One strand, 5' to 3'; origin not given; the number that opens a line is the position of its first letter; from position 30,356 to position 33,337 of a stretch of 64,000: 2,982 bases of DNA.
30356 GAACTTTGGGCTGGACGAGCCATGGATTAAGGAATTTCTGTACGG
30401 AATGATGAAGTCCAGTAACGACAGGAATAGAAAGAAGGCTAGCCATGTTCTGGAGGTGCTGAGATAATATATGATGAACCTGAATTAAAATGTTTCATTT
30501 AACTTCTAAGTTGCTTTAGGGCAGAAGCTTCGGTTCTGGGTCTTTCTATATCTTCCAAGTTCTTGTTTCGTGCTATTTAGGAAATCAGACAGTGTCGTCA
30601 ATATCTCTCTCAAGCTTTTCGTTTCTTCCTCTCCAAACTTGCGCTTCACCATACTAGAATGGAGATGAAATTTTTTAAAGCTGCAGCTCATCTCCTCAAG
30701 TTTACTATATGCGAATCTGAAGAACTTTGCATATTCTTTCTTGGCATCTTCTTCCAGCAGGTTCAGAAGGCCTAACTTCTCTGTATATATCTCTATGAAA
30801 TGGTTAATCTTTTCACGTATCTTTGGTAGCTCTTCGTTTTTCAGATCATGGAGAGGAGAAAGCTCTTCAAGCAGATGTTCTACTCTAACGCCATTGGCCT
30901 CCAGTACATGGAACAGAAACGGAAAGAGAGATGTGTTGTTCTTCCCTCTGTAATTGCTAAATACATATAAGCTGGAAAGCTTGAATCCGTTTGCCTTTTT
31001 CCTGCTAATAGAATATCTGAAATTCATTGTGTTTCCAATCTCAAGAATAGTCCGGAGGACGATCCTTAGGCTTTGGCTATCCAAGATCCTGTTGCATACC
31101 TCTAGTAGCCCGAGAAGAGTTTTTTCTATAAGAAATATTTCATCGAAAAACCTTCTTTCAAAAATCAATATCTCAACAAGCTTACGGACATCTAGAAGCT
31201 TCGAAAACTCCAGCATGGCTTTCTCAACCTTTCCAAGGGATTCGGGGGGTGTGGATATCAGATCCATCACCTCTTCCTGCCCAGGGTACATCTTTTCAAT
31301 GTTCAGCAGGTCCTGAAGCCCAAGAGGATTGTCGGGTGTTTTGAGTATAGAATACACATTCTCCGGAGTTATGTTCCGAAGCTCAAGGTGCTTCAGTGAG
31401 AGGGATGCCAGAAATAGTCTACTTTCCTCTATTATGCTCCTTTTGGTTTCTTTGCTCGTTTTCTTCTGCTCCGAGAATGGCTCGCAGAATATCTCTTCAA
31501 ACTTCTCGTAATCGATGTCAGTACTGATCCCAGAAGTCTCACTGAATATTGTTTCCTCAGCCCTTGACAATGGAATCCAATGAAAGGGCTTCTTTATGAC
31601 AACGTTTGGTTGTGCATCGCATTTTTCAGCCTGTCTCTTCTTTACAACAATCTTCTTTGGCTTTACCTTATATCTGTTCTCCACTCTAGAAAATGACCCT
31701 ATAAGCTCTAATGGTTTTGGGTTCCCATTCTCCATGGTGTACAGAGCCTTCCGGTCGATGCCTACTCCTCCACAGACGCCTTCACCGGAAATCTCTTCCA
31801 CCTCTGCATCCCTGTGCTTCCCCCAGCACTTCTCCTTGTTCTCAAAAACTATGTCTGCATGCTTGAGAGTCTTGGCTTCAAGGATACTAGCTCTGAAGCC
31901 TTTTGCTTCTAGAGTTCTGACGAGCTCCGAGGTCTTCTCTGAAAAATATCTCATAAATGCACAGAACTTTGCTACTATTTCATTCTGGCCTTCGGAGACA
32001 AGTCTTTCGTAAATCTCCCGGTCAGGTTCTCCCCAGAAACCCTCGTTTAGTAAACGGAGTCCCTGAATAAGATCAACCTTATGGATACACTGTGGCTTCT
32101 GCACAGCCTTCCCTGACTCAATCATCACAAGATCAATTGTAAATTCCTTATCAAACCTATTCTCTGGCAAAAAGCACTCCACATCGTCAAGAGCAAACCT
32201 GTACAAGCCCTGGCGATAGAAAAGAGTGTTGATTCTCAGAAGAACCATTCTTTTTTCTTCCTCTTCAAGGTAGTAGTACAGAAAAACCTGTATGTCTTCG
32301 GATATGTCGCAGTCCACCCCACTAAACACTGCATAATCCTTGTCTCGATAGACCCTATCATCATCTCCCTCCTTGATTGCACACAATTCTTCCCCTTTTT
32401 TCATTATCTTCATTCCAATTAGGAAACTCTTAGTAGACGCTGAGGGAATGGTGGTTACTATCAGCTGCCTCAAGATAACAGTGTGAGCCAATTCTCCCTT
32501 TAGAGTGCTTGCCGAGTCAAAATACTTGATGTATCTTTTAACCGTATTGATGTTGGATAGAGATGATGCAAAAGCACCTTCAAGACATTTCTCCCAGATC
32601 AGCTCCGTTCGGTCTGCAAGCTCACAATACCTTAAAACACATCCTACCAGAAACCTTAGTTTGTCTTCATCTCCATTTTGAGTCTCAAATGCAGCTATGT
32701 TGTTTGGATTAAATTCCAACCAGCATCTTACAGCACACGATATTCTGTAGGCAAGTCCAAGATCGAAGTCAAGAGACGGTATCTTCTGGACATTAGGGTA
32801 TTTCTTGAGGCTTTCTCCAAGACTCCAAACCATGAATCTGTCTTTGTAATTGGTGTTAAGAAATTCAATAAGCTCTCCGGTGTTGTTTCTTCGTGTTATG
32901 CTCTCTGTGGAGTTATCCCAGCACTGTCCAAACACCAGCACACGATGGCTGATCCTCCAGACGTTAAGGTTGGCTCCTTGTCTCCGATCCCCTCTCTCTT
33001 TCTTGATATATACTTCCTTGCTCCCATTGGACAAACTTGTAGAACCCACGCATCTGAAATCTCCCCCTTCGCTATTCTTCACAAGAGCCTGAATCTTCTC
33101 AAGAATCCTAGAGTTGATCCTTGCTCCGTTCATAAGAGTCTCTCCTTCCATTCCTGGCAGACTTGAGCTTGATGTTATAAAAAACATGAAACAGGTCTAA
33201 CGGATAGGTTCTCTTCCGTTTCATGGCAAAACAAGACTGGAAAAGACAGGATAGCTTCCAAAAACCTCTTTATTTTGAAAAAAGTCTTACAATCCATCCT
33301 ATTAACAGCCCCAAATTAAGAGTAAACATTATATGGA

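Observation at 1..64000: Microsporidian-style compaction and a CCC/GGG(CCCTT) start-proximal motif on most genes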

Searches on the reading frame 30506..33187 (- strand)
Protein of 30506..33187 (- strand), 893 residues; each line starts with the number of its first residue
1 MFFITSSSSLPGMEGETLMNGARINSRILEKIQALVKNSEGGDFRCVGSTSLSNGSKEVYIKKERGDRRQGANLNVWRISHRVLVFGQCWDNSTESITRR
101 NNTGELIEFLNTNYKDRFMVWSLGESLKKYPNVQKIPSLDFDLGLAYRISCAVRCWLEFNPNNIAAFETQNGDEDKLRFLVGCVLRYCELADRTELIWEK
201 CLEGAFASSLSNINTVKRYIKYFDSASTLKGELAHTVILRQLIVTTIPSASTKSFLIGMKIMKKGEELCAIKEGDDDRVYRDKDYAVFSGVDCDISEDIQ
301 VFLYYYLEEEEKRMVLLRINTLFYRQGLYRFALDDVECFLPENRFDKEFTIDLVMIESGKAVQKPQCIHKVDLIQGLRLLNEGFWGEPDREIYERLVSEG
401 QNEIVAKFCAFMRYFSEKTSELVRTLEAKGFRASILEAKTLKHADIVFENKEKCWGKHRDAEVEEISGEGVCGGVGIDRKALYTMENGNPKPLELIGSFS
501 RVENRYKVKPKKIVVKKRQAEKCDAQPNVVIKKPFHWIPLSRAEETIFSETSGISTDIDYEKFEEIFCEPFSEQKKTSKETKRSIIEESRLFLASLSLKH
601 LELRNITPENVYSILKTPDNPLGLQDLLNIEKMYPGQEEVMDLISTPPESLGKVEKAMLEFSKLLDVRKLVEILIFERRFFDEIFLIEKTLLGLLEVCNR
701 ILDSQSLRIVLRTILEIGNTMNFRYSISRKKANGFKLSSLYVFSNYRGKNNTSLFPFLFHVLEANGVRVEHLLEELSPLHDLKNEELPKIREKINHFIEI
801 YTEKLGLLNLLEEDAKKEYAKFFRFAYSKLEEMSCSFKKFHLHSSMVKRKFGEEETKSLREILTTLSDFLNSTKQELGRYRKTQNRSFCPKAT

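Call 11: find_encoding_contigs(protein=window:30506-33187:-, flank=10000, max_places=3)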
Protein window:30506-33187:- (893 aa): 1 contig read that carries it; 1 place shown.
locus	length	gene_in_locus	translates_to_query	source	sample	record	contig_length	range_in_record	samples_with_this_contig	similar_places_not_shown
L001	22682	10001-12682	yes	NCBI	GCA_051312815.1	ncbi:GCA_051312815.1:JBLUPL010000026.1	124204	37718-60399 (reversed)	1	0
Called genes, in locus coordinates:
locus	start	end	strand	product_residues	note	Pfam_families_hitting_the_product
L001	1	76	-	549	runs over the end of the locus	PF00924:MS_channel_2nd (weak)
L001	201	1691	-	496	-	PF00753:Lactamase_B, PF23023:Anti-Pycsar_Apyc1 (weak), PF12706:Lactamase_B_2 (weak), PF16661:Lactamase_B_6, PF10996:Beta-Casp, PF07521:RMMBL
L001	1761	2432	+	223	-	PF14382:ECR1_N, PF21266:S1_RRP4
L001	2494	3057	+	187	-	PF03834:Rad10, PF14520:HHH_5 (faint)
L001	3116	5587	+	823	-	PF04851:ResIII, PF00176:SNF2-rel_dom, PF00270:DEAD, PF11496:HDA2-3, PF00271:Helicase_C, PF09111:SLIDE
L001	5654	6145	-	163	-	PF00179:UQ_con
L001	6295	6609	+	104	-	PF00935:Ribosomal_L44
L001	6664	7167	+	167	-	-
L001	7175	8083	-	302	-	PF00149:Metallophos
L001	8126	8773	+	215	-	PF03031:NIF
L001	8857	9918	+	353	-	PF01553:Acyltransferase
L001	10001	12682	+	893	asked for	PF02181:FH2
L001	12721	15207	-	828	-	PF03810:IBN_N (weak), PF25574:TPR_IMB1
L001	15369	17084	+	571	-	PF00664:ABC_membrane, PF00005:ABC_tran, PF02463:SMC_N (faint), PF13304:AAA_21 (faint)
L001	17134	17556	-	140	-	-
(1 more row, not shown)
